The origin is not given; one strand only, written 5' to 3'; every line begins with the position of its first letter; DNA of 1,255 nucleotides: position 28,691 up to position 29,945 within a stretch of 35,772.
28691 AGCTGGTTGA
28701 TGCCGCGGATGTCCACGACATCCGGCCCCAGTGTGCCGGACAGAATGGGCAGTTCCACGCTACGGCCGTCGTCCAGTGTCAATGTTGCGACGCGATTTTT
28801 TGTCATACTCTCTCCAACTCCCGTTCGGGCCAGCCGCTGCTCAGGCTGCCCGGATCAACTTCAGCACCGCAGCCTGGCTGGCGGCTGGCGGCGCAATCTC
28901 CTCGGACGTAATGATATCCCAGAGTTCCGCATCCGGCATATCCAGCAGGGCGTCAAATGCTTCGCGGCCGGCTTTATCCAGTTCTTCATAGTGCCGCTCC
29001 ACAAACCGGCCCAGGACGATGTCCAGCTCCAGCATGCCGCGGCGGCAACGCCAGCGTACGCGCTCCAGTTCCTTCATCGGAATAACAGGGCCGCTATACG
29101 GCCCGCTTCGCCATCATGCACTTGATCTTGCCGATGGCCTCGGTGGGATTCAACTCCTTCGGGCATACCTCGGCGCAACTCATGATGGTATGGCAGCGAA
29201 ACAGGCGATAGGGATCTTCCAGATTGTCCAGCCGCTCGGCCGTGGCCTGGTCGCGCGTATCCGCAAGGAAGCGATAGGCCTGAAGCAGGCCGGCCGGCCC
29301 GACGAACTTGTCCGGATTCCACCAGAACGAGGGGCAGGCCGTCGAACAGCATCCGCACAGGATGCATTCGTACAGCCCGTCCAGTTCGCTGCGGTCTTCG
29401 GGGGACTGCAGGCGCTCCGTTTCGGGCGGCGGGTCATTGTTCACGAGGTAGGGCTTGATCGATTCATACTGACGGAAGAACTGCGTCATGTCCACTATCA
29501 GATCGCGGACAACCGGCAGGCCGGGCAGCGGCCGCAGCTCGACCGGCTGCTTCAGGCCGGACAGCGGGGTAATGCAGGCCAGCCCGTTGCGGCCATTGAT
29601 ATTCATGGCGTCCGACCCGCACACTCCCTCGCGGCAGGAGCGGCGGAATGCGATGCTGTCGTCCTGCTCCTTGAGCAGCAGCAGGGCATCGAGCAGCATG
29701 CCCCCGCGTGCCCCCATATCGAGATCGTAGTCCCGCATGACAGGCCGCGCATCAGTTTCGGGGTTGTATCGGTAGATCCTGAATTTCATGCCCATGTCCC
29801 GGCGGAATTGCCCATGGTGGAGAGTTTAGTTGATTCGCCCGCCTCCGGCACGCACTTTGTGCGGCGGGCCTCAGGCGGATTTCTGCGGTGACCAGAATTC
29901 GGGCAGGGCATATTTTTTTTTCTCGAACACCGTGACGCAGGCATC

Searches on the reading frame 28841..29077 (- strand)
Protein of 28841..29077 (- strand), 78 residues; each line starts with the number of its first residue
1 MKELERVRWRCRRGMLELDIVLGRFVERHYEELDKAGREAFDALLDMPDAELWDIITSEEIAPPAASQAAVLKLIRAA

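Call 53: search_protein_families(library=pfam, proteins=[window:28841-29077:-], max_evalue=0.001)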
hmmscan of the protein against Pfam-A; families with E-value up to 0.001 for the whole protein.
window:28841-29077:- (78 aa): 1 family
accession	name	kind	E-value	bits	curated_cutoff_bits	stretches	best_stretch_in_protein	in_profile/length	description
PF03937.21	Sdh5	-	5.2e-25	87.6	27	1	5-77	1-74/76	Flavinator of succinate dehydrogenase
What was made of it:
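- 28841..29077 (-): sdhE (Sdh5 flavinylation factor, 78 aa). PF03937 E=5e-25 (call 53).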

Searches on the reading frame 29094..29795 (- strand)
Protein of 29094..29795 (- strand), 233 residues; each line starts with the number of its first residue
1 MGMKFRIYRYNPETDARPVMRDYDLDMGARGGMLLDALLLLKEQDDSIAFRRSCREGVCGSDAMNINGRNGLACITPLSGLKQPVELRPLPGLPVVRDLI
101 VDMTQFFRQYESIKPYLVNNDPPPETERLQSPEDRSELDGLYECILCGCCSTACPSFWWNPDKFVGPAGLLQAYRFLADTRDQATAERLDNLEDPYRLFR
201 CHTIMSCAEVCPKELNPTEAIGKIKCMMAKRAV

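Call 4: search_protein_families(library=pfam, proteins=[window:29094-29795:-])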
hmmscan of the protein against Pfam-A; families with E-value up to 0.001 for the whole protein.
window:29094-29795:- (233 aa): 6 families
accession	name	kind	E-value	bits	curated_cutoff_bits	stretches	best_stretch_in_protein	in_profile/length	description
PF13085.11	Fer2_3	-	1.1e-30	106.3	27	1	4-107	1-106/107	2Fe-2S iron-sulfur cluster binding domain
PF13183.11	Fer4_8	-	2.3e-11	44.5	27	1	141-214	2-67/68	4Fe-4S dicluster domain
PF13534.11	Fer4_17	-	2.8e-11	44.2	22.2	1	143-216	1-61/61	4Fe-4S dicluster domain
PF13237.11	Fer4_10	-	6.5e-10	39.2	25.5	1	143-212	8-53/53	4Fe-4S dicluster domain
PF12838.12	Fer4_7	-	0.00019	22.3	27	1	144-213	2-50/52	4Fe-4S dicluster domain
PF13187.11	Fer4_9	-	0.00044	20.7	27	0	143-214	1-50/52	4Fe-4S dicluster domain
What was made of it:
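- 29094..29789 (-): sdhB iron-sulfur subunit (231 aa from the MKF start; the longest ORF starts at 29795). Fer2_3 and Fer4 families (call 4).
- Checked: Downstream is sdhB (29094-29795; Fer2_3 plus Fer4) (call 4).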
